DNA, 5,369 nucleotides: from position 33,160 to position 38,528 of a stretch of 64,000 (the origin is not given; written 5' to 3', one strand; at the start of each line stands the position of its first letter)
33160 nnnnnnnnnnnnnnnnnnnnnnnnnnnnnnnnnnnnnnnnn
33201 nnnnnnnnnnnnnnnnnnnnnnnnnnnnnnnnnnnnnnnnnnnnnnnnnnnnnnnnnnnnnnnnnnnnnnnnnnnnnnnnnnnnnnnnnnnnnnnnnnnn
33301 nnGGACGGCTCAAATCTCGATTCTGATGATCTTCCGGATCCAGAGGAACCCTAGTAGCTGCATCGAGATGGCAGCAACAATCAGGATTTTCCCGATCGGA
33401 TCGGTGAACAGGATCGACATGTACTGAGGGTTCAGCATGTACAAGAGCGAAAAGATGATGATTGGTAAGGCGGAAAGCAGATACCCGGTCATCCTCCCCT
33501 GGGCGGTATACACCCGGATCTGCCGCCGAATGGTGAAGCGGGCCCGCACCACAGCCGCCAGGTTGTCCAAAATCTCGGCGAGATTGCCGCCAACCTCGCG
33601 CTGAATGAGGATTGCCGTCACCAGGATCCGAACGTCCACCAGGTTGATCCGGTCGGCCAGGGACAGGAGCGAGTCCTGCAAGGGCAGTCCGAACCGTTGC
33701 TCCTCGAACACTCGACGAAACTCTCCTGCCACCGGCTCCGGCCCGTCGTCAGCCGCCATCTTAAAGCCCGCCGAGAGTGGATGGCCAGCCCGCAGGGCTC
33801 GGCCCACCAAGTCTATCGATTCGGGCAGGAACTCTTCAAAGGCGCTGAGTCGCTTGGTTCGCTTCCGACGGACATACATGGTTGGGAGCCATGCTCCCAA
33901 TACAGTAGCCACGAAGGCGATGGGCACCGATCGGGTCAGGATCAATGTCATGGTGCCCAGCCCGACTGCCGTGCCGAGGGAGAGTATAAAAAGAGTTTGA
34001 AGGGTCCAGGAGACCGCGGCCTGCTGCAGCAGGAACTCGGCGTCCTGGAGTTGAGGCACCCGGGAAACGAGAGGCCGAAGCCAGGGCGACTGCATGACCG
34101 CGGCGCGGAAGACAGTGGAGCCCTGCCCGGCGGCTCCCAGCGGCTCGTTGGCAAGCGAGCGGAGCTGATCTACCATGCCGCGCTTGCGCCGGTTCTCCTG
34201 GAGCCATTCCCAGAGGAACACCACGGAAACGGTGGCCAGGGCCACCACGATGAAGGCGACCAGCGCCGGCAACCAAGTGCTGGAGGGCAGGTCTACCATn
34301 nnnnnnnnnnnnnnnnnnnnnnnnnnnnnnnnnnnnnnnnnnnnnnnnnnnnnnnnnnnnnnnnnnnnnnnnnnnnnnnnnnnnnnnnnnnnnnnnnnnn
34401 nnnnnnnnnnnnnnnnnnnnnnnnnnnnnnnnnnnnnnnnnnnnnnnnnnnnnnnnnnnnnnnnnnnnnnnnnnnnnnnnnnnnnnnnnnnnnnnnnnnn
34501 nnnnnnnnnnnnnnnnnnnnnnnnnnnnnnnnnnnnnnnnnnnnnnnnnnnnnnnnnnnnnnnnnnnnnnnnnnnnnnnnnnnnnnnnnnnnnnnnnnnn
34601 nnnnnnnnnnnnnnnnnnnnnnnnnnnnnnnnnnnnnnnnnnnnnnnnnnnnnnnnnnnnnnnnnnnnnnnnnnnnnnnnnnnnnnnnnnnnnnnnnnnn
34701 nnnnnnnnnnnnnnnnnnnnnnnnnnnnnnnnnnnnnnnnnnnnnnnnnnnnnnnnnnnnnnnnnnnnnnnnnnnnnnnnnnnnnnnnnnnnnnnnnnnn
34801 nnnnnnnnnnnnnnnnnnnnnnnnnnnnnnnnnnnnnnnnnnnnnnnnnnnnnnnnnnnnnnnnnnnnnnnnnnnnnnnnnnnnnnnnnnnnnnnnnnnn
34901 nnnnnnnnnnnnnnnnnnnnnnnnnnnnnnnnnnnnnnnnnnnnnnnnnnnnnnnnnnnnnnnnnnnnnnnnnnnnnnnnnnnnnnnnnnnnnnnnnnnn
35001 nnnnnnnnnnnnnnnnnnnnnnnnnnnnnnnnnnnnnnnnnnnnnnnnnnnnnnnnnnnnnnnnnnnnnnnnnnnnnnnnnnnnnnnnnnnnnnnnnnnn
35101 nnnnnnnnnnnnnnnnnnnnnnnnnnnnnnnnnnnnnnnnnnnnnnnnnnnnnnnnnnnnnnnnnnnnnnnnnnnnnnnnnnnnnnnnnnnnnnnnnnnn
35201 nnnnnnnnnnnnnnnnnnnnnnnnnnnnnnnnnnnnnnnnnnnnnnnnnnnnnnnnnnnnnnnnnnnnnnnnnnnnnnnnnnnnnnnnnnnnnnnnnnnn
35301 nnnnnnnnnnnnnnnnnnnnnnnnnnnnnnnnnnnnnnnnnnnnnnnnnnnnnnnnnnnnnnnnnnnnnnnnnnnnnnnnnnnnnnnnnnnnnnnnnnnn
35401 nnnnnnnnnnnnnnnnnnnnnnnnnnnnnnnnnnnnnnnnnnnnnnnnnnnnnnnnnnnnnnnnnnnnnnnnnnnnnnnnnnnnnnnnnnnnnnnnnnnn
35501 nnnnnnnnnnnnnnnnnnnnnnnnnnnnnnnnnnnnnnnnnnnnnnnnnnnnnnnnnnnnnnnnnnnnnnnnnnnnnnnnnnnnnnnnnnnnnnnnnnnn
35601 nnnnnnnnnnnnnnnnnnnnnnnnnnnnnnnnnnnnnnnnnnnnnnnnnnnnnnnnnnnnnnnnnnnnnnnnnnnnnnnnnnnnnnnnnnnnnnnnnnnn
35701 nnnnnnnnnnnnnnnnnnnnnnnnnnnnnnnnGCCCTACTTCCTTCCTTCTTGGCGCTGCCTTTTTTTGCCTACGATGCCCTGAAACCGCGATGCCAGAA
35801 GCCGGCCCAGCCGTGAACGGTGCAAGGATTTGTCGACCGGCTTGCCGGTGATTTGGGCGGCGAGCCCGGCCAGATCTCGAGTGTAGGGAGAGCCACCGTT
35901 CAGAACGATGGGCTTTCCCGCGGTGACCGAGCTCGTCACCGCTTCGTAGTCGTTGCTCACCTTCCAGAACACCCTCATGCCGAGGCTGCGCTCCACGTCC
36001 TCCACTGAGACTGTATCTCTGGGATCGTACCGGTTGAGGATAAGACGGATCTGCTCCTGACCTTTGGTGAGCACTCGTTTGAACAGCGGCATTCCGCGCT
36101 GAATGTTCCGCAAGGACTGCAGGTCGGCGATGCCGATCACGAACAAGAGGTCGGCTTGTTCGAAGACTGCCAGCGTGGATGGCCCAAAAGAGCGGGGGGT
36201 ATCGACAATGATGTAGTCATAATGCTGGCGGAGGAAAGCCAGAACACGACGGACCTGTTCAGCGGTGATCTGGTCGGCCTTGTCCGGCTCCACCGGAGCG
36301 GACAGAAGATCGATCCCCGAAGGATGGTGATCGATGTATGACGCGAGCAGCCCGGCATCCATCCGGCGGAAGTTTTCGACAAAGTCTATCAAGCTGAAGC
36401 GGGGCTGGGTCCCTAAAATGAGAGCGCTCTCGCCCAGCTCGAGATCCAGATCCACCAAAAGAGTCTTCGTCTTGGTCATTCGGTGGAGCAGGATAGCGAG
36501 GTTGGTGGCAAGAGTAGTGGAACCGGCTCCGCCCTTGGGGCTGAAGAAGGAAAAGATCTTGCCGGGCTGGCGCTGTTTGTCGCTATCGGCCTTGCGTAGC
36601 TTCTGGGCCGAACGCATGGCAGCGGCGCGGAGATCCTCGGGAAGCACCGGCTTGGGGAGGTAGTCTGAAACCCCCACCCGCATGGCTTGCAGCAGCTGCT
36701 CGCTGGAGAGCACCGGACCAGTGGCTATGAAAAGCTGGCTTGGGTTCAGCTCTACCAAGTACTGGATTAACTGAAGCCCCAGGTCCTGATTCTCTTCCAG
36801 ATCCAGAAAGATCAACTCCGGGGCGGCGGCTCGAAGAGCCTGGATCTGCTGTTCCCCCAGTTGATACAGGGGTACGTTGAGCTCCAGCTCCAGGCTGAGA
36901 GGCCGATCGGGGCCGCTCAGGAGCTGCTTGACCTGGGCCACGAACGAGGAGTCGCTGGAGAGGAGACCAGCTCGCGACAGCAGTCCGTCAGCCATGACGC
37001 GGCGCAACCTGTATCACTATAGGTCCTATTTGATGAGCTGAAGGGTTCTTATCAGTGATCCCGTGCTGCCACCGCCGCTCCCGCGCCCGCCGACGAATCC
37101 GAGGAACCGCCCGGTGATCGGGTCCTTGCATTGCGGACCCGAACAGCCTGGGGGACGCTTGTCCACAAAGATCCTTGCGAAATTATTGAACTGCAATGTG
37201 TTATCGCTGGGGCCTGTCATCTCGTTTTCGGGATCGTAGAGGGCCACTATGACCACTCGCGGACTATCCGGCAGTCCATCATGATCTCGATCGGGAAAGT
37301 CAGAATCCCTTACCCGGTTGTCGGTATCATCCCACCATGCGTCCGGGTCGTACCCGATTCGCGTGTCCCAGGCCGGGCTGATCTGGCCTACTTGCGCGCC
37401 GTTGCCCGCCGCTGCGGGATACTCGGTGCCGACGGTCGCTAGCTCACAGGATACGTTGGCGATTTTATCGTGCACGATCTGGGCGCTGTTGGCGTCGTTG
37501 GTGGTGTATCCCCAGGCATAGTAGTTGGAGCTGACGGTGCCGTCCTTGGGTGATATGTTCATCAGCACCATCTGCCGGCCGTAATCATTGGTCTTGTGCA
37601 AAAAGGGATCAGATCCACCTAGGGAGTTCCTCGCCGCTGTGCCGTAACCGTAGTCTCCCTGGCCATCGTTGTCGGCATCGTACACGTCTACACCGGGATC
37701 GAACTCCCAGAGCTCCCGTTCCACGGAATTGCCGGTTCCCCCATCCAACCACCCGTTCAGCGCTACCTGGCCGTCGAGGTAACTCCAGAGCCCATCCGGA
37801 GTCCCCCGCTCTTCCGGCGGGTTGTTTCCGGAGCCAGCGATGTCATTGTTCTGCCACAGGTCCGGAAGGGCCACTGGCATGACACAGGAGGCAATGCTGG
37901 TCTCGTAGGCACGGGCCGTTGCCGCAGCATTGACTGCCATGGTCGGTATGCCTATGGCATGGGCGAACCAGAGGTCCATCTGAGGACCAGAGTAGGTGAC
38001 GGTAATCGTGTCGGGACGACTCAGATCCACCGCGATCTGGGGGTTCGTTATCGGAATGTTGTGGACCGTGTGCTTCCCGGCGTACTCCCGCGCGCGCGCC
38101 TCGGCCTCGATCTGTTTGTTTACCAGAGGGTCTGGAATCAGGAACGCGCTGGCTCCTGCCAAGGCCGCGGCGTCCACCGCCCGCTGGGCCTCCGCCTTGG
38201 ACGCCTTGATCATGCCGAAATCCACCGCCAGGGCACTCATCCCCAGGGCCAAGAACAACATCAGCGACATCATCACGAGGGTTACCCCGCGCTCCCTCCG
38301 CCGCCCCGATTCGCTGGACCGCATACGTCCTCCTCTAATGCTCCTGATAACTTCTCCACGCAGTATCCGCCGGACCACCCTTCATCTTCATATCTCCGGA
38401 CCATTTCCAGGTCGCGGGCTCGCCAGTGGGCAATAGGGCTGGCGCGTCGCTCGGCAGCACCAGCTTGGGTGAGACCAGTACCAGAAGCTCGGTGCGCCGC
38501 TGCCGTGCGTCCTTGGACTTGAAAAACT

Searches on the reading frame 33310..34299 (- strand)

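Call 7: search_protein_families(library=pfam, proteins=[window:33310-34299:-])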
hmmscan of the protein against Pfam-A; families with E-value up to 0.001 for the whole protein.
window:33310-34299:- (329 aa): 1 family
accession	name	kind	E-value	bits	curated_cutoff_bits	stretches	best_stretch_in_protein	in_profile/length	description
PF00482.28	T2SSF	-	1.3e-18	67.6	25.2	1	162-286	2-123/125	Type II secretion system (T2SS), protein F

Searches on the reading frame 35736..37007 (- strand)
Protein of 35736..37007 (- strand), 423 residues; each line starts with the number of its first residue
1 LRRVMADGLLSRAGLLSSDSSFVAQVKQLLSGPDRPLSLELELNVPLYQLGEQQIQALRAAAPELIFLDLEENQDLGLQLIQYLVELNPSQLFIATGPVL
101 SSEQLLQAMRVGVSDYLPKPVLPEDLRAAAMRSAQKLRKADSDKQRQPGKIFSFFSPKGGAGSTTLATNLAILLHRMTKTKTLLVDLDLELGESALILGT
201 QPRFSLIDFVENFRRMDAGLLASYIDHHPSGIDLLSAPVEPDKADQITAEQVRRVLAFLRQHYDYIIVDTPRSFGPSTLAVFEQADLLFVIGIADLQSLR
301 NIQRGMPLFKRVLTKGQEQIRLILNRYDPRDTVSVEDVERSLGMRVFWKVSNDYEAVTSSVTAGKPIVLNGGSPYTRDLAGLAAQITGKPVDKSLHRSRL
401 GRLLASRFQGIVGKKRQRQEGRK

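Call 7: search_protein_families(library=pfam, proteins=[window:35736-37007:-])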
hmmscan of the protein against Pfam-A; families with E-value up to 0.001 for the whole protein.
window:35736-37007:- (423 aa): 5 families
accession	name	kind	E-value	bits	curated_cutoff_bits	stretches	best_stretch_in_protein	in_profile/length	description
PF13614.12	AAA_31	-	5.8e-13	49.6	27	1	150-311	2-166/177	AAA domain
PF01656.29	CbiA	-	1.1e-10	41.9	25.4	1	154-354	3-113/125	CobQ/CobB/MinD/ParA nucleotide binding domain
PF00072.30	Response_reg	-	3.1e-08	34.2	30.2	1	43-129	23-109/111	Response regulator receiver domain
PF06564.18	CBP_BcsQ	-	1.3e-05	25.3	21.3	0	248-310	101-164/234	Cellulose biosynthesis protein BcsQ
PF10609.15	ParA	-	2.5e-05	24.3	27.1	1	152-311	6-162/246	NUBPL iron-transfer P-loop NTPase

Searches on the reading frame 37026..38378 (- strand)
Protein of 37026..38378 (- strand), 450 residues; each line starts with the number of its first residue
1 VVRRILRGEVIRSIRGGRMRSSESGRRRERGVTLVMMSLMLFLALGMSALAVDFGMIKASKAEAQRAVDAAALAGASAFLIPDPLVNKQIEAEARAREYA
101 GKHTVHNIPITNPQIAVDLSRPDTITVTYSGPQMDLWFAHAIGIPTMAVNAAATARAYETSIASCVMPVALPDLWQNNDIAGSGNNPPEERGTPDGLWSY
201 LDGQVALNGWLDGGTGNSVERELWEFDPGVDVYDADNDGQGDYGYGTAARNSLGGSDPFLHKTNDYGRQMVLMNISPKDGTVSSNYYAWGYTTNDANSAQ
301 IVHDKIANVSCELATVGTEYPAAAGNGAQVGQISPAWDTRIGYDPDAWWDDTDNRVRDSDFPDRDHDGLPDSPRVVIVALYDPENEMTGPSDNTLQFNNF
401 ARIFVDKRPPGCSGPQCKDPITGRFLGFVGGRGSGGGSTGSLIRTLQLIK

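Call 7: search_protein_families(library=pfam, proteins=[window:37026-38378:-])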
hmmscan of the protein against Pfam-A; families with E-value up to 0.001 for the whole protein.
window:37026-38378:- (450 aa): 1 family
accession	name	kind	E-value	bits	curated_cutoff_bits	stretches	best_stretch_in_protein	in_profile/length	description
PF13400.11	Tad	-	1.7e-08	35.1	22.3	1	31-78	1-47/47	Putative Flp pilus-assembly TadE/G-like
